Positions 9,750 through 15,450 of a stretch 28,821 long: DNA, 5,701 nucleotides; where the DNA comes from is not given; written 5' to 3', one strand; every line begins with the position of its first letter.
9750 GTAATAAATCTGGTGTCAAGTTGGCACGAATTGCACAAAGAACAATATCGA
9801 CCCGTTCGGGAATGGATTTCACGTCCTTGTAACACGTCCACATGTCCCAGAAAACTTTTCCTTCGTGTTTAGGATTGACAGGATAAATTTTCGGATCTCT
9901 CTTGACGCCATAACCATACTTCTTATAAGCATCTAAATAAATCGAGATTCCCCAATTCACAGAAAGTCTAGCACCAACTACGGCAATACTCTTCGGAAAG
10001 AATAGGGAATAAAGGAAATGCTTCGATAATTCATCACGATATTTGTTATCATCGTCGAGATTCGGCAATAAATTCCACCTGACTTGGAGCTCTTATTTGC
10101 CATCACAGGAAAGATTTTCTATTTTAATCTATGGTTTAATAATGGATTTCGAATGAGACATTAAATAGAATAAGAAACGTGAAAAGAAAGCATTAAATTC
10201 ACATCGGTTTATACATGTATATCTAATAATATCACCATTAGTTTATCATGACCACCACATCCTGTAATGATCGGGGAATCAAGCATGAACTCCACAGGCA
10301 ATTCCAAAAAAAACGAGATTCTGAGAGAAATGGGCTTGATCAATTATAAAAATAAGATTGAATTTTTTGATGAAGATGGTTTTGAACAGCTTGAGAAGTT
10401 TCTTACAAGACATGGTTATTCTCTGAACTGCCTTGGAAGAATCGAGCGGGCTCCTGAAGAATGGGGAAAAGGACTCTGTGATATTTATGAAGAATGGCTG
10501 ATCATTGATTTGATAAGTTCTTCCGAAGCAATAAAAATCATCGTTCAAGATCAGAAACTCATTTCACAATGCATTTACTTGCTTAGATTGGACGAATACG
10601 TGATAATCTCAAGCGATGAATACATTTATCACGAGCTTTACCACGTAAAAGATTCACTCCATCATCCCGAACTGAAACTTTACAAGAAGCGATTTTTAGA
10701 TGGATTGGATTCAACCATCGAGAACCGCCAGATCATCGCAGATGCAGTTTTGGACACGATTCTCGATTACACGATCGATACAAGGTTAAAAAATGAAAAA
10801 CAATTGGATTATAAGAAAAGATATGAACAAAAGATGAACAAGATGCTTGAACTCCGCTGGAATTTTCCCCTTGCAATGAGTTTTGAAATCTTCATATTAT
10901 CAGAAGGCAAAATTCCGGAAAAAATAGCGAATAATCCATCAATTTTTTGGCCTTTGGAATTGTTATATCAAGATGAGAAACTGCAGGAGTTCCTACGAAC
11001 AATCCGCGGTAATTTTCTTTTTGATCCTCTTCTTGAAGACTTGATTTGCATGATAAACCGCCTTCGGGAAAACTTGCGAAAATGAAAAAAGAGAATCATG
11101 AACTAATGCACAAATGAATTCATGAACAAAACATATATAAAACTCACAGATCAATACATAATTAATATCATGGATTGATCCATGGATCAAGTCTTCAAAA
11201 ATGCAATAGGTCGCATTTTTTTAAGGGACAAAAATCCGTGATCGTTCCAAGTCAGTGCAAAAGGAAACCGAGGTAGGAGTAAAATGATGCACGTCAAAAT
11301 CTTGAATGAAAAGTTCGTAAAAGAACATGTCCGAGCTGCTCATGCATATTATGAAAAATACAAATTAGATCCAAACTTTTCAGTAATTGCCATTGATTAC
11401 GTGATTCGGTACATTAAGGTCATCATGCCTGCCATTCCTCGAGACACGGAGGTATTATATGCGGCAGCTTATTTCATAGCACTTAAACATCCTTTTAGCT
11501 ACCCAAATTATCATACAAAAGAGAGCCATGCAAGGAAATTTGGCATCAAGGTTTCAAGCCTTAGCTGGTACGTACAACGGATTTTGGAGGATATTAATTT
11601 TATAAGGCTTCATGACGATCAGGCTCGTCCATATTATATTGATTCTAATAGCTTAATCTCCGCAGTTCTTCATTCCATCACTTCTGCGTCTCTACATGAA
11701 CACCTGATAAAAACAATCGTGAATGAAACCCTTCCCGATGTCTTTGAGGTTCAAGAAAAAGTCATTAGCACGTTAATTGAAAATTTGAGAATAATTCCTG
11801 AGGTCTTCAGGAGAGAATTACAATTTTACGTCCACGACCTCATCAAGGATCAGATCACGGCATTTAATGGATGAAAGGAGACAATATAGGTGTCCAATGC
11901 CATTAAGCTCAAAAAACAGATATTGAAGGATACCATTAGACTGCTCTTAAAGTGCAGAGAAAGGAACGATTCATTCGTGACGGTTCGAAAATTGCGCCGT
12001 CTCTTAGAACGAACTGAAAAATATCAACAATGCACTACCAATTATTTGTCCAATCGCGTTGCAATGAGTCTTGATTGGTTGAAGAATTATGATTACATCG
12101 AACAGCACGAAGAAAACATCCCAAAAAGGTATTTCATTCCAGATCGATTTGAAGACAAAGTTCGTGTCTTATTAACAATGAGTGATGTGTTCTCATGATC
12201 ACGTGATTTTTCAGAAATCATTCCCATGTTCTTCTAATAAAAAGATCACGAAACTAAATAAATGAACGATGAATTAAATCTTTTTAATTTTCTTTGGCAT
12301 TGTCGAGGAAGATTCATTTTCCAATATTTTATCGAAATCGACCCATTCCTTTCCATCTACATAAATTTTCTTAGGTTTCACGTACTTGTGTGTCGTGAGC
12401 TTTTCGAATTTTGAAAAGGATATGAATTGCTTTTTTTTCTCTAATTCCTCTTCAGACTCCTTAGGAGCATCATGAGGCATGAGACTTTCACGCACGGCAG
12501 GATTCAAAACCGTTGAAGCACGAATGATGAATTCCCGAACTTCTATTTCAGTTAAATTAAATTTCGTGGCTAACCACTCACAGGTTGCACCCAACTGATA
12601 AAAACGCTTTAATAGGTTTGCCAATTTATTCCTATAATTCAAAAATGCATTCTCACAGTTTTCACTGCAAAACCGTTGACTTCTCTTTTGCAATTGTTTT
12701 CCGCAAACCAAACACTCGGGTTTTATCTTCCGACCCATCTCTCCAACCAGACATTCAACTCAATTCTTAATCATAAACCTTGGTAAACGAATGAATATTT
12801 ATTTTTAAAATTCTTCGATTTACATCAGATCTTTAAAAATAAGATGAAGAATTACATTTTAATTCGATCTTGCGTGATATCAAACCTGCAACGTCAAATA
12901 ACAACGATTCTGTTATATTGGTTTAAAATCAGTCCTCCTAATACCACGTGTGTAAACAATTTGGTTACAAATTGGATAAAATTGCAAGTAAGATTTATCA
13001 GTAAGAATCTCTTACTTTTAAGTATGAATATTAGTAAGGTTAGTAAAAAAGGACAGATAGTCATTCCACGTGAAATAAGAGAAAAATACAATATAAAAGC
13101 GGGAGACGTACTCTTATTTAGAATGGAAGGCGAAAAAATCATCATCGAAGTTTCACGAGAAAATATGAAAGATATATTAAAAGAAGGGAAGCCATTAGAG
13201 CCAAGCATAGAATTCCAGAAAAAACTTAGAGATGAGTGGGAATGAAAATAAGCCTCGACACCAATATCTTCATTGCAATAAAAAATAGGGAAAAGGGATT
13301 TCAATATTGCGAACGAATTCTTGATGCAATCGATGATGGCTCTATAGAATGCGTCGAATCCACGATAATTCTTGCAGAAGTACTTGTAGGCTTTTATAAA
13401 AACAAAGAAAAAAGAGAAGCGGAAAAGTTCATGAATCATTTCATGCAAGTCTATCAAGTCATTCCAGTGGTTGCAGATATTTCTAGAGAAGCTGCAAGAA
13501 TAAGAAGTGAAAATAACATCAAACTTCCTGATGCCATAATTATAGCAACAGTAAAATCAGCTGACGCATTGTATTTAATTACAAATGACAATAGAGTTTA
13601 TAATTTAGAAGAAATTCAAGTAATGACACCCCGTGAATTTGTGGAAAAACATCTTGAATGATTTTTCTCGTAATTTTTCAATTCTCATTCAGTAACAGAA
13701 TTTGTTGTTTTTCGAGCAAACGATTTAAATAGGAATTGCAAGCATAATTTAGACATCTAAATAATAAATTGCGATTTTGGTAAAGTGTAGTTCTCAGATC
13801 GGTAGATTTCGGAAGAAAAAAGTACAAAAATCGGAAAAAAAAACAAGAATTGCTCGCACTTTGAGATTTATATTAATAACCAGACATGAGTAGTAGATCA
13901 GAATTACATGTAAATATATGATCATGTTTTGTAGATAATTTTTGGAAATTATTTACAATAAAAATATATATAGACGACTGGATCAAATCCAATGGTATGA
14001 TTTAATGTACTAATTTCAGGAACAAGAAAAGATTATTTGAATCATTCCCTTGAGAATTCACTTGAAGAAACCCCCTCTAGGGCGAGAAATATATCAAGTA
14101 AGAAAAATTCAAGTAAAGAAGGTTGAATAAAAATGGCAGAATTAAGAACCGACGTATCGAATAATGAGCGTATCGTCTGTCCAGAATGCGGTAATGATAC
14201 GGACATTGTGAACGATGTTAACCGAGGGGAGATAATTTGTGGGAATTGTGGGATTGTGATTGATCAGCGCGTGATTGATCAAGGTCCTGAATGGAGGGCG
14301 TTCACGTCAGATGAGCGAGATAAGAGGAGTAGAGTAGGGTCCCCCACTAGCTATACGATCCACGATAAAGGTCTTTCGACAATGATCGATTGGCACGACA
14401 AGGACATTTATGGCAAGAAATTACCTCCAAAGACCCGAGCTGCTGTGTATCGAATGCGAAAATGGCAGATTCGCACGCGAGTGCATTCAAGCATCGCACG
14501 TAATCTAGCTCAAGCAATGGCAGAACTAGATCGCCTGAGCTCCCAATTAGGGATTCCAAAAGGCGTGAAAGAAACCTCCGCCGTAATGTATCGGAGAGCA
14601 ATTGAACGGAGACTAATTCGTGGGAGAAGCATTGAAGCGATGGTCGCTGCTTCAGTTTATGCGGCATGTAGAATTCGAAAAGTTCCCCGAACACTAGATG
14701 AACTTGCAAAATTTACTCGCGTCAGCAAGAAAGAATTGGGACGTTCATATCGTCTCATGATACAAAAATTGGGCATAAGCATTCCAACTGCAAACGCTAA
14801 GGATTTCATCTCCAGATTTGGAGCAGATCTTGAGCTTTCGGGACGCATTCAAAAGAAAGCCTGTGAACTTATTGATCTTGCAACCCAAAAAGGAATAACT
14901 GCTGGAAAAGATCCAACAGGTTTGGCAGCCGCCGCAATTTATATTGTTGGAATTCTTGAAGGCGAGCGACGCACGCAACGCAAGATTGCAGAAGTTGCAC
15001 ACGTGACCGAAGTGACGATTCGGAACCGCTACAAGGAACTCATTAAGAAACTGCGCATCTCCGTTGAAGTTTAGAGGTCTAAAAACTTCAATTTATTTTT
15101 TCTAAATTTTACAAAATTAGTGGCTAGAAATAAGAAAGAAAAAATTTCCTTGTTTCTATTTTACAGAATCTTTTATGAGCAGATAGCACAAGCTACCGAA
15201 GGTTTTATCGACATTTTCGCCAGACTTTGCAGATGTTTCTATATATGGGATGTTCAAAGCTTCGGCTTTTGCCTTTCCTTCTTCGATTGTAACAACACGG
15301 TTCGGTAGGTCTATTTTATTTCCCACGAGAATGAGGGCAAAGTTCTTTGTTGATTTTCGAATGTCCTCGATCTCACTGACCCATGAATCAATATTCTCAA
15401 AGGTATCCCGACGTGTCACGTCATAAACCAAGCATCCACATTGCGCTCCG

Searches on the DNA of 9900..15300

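Call 114: search_rna_families(source=window, start=9900, end=15300, threshold=evalue, max_evalue=0.1)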
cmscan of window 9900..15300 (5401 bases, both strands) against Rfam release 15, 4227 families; matches with E-value up to 0.1: 0.
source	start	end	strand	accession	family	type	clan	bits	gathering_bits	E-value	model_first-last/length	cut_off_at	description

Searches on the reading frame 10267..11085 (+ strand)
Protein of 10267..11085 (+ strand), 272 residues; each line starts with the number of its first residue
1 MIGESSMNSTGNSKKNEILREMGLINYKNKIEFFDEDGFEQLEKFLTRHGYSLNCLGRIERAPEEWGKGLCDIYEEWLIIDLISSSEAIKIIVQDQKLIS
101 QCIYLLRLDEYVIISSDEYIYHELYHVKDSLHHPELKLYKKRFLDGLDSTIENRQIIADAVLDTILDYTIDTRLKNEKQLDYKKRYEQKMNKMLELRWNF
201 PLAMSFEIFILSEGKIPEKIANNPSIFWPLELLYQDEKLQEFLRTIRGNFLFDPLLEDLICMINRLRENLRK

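Call 3: search_protein_families(library=pfam, proteins=[window:10267-11085:+], max_evalue=1)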
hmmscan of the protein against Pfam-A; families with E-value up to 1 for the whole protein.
window:10267-11085:+ (272 aa): 2 families
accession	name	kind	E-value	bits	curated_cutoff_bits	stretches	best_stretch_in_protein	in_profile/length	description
PF10750.14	DUF2536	-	0.11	12.8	27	1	27-46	8-27/68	Protein of unknown function (DUF2536)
PF16055.10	DUF4798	-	0.14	12.6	27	1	174-195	35-56/100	Domain of unknown function (DUF4798)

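Call 4: search_protein_families(library=phrogs, proteins=[window:10267-11085:+], max_evalue=1)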
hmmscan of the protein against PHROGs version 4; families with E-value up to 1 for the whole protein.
window:10267-11085:+ (272 aa): 2 families
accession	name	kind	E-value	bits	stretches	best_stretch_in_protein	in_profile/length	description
phrog_3201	-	tail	0.32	9.5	1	12-54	637-680/2408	tail fiber protein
phrog_34646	-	lysis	0.49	10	1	134-195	232-293/472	endolysin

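Call 31: find_homologous_proteins(query=window:10267-11085:+, max_evalue=0.01)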
Query window:10267-11085:+ (272 aa): 1 proteins with E <= 0.01 among 567 candidates. Only proteins of 149 to 476 residues were searched: fused or split forms outside these lengths cannot appear, so this answer is no evidence that the protein stands alone or is whole; lengths 'longer' or 'shorter' looks for them.
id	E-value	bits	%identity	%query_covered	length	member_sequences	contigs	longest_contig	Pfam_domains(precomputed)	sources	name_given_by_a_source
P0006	6.6e-173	591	100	98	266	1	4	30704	-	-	-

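Call 54: search_protein_representatives(protein=window:10267-11085:+)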
Query: 272 residues. Proteins with E-value up to 0.001 (for the whole library): 4; up to 1e-10: 4; up to 1e-30: 3. The best 4 are listed.
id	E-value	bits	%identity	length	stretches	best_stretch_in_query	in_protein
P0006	2.1e-173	591.4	100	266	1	7-272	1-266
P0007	1.2e-55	205.4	40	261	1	17-268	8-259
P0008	4.2e-48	180.6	37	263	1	13-266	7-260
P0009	1.6e-13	67.2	30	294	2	14-194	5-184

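Call 56: find_encoding_contigs(protein=P0007, flank=6000, max_places=4)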
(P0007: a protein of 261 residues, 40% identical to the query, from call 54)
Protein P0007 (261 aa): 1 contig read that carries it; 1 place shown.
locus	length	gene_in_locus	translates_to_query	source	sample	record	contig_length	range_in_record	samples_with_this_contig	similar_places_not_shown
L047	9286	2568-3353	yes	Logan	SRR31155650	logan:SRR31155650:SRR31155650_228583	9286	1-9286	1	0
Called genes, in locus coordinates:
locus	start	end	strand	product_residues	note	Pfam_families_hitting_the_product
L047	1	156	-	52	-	?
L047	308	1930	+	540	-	PF00890:FAD_binding_2 (faint), PF01266:DAO (faint), PF01494:FAD_binding_3 (faint), PF01593:Amino_oxidase, PF01946:Thi4 (weak), PF13450:NAD_binding_8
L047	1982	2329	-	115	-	-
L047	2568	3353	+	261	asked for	-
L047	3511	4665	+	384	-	-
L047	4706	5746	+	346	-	PF00025:Arf, PF00071:Ras, PF08477:Roc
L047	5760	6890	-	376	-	PF00025:Arf, PF00071:Ras (weak), PF01926:MMR_HSR1 (weak), PF04670:Gtr1_RagA, PF08477:Roc (faint), PF09439:SRPRB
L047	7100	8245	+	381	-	PF13248:Zn_ribbon_3 (faint), PF12773:DZR (faint), PF13240:Zn_Ribbon_1 (weak), PF13646:HEAT_2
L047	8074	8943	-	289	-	-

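Call 57: find_encoding_contigs(protein=P0008, flank=6000, max_places=4)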
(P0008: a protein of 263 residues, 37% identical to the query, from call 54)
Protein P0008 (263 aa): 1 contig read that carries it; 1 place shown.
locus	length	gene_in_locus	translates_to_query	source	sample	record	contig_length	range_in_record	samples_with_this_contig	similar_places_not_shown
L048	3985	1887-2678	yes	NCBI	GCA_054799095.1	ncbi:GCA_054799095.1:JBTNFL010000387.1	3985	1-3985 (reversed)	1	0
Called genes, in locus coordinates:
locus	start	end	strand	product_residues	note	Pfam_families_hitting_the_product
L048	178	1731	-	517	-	PF02629:CoA_binding, PF13380:CoA_binding_2, PF13607:Succ_CoA_lig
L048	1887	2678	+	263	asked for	-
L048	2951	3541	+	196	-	-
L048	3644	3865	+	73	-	-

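Call 58: find_encoding_contigs(protein=P0009, flank=6000, max_places=4)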
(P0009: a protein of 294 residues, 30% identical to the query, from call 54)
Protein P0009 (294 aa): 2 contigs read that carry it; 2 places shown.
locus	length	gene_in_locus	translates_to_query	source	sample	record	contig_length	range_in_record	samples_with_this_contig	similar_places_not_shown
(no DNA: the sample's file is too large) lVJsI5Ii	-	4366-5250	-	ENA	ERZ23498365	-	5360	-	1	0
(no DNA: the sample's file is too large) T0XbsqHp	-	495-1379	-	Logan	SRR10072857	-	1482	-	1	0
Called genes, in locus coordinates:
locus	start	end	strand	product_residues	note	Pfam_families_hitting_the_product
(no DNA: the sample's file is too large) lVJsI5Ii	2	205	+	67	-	?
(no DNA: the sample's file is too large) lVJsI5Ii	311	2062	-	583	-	PF13231:PMT_2 (weak)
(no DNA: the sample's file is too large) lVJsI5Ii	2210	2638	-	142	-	PF01934:HepT-like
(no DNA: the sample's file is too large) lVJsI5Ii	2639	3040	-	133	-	PF18765:Polbeta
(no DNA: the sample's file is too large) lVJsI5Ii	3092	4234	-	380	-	PF02771:Acyl-CoA_dh_N, PF02770:Acyl-CoA_dh_M, PF00441:Acyl-CoA_dh_1, PF08028:Acyl-CoA_dh_2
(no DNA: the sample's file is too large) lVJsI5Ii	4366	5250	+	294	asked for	-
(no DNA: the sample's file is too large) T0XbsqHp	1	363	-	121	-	?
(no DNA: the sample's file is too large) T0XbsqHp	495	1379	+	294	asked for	-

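Call 59: search_protein_families(library=pfam, proteins=[L047:3511-4665:+, L047:1982-2329:-, L048:3644-3865:+, P0007, P0008, P0009], max_evalue=0.5)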
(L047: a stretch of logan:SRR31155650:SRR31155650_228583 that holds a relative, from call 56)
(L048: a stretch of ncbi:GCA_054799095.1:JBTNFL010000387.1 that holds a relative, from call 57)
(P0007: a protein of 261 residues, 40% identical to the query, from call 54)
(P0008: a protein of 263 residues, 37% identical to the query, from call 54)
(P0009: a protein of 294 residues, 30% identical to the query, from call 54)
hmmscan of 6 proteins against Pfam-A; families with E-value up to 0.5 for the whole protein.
L047:3511-4665:+ (384 aa): 2 families
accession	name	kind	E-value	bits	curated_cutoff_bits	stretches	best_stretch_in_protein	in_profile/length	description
PF19447.4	DUF5985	-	0.018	15.8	27.3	1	20-74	7-61/86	Family of unknown function (DUF5985)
PF06197.19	DUF998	-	0.42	10.7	30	0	172-237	51-128/184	Protein of unknown function (DUF998)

L047:1982-2329:- (115 aa): 1 family
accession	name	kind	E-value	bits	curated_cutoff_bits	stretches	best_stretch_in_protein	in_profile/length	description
PF01638.23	HxlR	-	0.024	14.9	20.8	1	33-99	24-86/91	HxlR-like helix-turn-helix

L048:3644-3865:+ (73 aa): 0 families

P0007 (261 aa): 0 families

P0008 (263 aa): 1 family
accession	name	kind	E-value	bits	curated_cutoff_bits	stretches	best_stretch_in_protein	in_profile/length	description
PF17282.7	DUF5347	-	0.057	14.1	25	1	217-260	45-88/101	Family of unknown function (DUF5347)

P0009 (294 aa): 1 family
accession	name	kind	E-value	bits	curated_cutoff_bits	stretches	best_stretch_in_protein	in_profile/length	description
PF22838.1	COMMD8_HN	-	0.019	15.8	27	0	206-284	11-84/90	COMMD8, helical N-terminal domain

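Call 65: predict_structure(alignment_id=A3)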
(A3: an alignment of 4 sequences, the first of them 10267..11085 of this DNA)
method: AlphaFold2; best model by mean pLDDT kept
length: 272 residues; sequences in the alignment: 4
mean_pLDDT: 88.3   pTM: 0.83
mean pLDDT of the five models: 88.3, 86.9, 86.7, 86.0, 85.4
residues with pLDDT >= 90: 176; 70-90: 80; 50-70: 6; < 50: 10
segments of 3 or more residues with pLDDT < 50: 1-10
pLDDT, mean of each block of 10 residues (from residue 1): 35 85 95 95 96 94 74 92 89 93 93 92 95 90 89 86 94 93 90 82 92 91 83 92 94 93 90 72
secondary structure, 60 per line:
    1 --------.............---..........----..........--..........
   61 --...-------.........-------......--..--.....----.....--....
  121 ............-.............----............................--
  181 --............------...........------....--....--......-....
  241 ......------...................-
elements in order: H9-21 H25-30 E31-34 H39-48 E51-60 E73-81 E89-94 E101-105 E110-114 H117-132 H134-146 H151-178 H183-194 H201-211 H218-221 H224-227 H230-235 H237-246 H253-271

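Call 69: fold_search(model_id=the predicted structure, library=pdb)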
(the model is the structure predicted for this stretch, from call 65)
No match with E <= 0.001 here; weaker rows may still be real.
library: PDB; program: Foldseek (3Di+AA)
matches with E <= 10: 500; with E <= 0.001: 0
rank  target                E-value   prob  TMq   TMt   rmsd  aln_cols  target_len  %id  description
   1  2c5u_A                4.3e-01  0.08  0.14  0.11  20.2       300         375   13  T4 RNA Ligase (Rnl1) Crystal Structure (released 2005-11-04)
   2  5ded_C                4.3e-01  0.14  0.13  0.16  13.7       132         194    8  Crystal structure of the small alarmone synthethase 1 from Bacillus subtilis bound to its product pppGpp (released 2015-10-28)
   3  3zmk_D                5.0e-01  0.23  0.23  0.26  15.4       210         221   12  Anopheles funestus glutathione-s-transferase epsilon 2 (GSTe2) protein structure from different alelles: A single amin (released 2014-01-22)
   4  5tt6                  5.5e-01  0.06  0.12  0.09  19.5       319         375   13  T4 RNA Ligase 1 (K99M) (released 2017-03-08)
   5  6ex0_A                7.1e-01  0.09  0.13  0.16  15.3       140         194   11  Crystal structure of RelP (SAS2) from Staphylococcus aureus bound to pppGpp in the post-catalytic state (released 2018-01-24)
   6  8eyc_A                7.1e-01  0.06  0.14  0.13  16.9       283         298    8  Crystal structure of PTP1B D181A/Q262A/C215A phosphatase domain with TYK2 activation loop phosphopeptide (released 2023-08-16)
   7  3cxb_A                7.4e-01  0.05  0.15  0.14  20.7       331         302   11  Crystal Structure of sifa and skip (released 2008-12-02)
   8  5w0b_A                7.4e-01  0.06  0.16  0.14  13.6       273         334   11  Structure of human TUT7 catalytic module (CM) (released 2017-06-28)
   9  5w3s_A                7.8e-01  0.04  0.10  0.07  24.0       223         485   12  Cryo-electron microscopy structure of a TRPML3 ion channel (released 2017-10-11)
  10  7odf_A                7.8e-01  0.05  0.13  0.06  23.3       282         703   11  Structure of the mini-RNA-guided endonuclease CRISPR-Cas_phi3 (released 2021-07-21)
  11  3zml_B                8.2e-01  0.11  0.18  0.21  16.5       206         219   13  Anopheles funestus glutathione-s-transferase epsilon 2 (GSTe2) protein structure from different alelles: A single amin (released 2014-01-22)
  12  3zmk_C                8.6e-01  0.20  0.24  0.29  14.6       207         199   12  Anopheles funestus glutathione-s-transferase epsilon 2 (GSTe2) protein structure from different alelles: A single amin (released 2014-01-22)
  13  5ded_F                8.6e-01  0.10  0.14  0.18  13.6       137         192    7  Crystal structure of the small alarmone synthethase 1 from Bacillus subtilis bound to its product pppGpp (released 2015-10-28)
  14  7mn7                  8.6e-01  0.09  0.16  0.15  16.5       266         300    9  PTP1B F225Y in complex with TCS401 (released 2022-05-18)
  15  7wjq_B                8.6e-01  0.05  0.15  0.13  19.3       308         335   10  Crystal structure of GSDMB in complex with Ipah7.8 (released 2023-01-11)
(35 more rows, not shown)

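Call 92: search_protein_families(library=ncbifam, proteins=[window:10267-11085:+], max_evalue=0.1)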
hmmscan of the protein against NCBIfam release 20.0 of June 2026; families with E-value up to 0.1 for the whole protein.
window:10267-11085:+ (272 aa): 0 families

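Call 109: fold_search(model_id=the predicted structure, library=viral)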
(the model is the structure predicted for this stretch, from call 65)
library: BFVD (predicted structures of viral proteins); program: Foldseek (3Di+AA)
matches with E <= 10: 500; with E <= 0.001: 0
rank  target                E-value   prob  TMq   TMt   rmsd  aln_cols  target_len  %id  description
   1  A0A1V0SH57            6.0e-02  0.12  0.13  0.10  21.0       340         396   11  Uncharacterized protein [Hokovirus HKV1]
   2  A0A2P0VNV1            9.8e-02  0.33  0.24  0.20  20.1       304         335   13  Uncharacterized protein [Tetraselmis virus 1]
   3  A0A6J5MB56            1.5e-01  0.25  0.14  0.21  18.4       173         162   14  Uncharacterized protein [uncultured Caudovirales phage]
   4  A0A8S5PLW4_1          1.5e-01  0.13  0.13  0.07  19.0       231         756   11  Prophage tail endopeptidase domain-containing protein [Siphoviridae sp. ctRcp9]
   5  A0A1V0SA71            1.7e-01  0.08  0.11  0.07  24.5       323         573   11  Uncharacterized protein [Catovirus CTV1]
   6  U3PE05                1.8e-01  0.10  0.13  0.14  20.1       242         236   12  (no name in the UniProt tables at hand)
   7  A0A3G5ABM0            2.4e-01  0.06  0.11  0.07  19.0       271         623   10  Uncharacterized protein [Hyperionvirus sp.]
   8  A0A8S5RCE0            2.8e-01  0.08  0.13  0.05  21.9       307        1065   10  Tail protein [virus sp. ctmTa7]
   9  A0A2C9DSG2            2.9e-01  0.14  0.20  0.16  14.7       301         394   12  Uncharacterized protein [Western grey kangaroopox virus]
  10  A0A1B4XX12            3.1e-01  0.05  0.11  0.11  26.8       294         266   10  Uncharacterized protein [Tenacibaculum phage pT24]
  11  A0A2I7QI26            3.4e-01  0.13  0.15  0.22  22.4       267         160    8  Uncharacterized protein [Vibrio phage Aphrodite1]
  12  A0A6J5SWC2            3.4e-01  0.54  0.13  0.18  10.5        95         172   15  Uncharacterized protein [uncultured Caudovirales phage]
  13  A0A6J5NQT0            4.0e-01  0.10  0.14  0.16  18.4       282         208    8  Uncharacterized protein [uncultured Caudovirales phage]
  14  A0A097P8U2            4.2e-01  0.07  0.12  0.07  21.1       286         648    9  Hoar [Sucra jujuba nucleopolyhedrovirus]
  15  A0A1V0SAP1            4.4e-01  0.06  0.16  0.08  21.6       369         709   10  Uncharacterized protein [Catovirus CTV1]
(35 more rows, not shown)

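Call 117: find_related_loci(query=A3, collection=viral_contigs, flank=4000)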
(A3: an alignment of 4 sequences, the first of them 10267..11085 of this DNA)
Query A3 (272 aa) in viral_contigs; peptide patterns used: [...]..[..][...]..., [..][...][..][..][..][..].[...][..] (x = any residue, [..] = any of these).
88 stretches matched a pattern, but none encodes a relative of the query by tblastn (E <= 1e-3).

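Call 119: find_related_loci(query=A3, collection=genome_contigs, flank=5000)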
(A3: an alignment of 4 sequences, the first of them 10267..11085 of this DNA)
Query A3 (272 aa) in genome_contigs; peptide patterns used: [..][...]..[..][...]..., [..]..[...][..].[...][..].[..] (x = any residue, [..] = any of these).
69 stretches matched a pattern, but none encodes a relative of the query by tblastn (E <= 1e-3).

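Call 120: find_related_loci(query=A3, collection=metagenome_contigs, flank=5000)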
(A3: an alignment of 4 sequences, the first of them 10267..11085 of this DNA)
Query A3 (272 aa) in metagenome_contigs; peptide patterns used: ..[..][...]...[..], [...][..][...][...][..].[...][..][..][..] (x = any residue, [..] = any of these).
600 stretches matched a pattern, but none encodes a relative of the query by tblastn (E <= 1e-3).

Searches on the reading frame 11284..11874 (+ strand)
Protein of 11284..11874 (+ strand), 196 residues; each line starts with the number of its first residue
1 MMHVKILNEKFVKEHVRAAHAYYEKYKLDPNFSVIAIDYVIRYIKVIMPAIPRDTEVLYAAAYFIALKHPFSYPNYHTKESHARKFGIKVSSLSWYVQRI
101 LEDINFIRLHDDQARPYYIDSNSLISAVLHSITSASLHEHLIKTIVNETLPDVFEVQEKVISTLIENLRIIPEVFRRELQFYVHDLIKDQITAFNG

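Call 3: search_protein_families(library=pfam, proteins=[window:11284-11874:+], max_evalue=1)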
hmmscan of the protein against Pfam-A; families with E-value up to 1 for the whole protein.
window:11284-11874:+ (196 aa): 0 families

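Call 4: search_protein_families(library=phrogs, proteins=[window:11284-11874:+], max_evalue=1)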
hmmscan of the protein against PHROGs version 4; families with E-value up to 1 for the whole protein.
window:11284-11874:+ (196 aa): 1 family
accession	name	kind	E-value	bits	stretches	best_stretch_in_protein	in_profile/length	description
phrog_13700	-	moron, auxiliary metabolic gene and host takeover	0.21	11.8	1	83-137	176-231/284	FtsK/SpoIIIE-like protein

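Call 18: find_homologous_proteins(query=window:11284-11874:+, max_evalue=0.001)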
Query window:11284-11874:+ (196 aa): 5 proteins with E <= 0.001 among 42 candidates. Only proteins of 107 to 343 residues were searched: fused or split forms outside these lengths cannot appear, so this answer is no evidence that the protein stands alone or is whole; lengths 'longer' or 'shorter' looks for them.
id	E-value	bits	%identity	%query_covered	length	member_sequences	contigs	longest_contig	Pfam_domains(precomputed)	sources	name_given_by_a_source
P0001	1.1e-121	422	100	99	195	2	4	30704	-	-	-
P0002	3.7e-83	296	69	96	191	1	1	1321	-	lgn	-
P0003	1.3e-78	281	65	99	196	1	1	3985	-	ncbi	ncbi:MAG: hypothetical protein ACXQS8_08590 [Candidatus Helarchaeales archaeon]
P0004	1.1e-18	86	29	95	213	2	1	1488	-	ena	-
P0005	6.4e-18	83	30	92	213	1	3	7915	-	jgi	jgi:hypothetical protein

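Call 92: search_protein_families(library=ncbifam, proteins=[window:11284-11874:+], max_evalue=0.1)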
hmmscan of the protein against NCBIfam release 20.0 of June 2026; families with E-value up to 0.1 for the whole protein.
window:11284-11874:+ (196 aa): 0 families

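Call 96: find_encoding_contigs(protein=P0002, flank=5000, max_places=3)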
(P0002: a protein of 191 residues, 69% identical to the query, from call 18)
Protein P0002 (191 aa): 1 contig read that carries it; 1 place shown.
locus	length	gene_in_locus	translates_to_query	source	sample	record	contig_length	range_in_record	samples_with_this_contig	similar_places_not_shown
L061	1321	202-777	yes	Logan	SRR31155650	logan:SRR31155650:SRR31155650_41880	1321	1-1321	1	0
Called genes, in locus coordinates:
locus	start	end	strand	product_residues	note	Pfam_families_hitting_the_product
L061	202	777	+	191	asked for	-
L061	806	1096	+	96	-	-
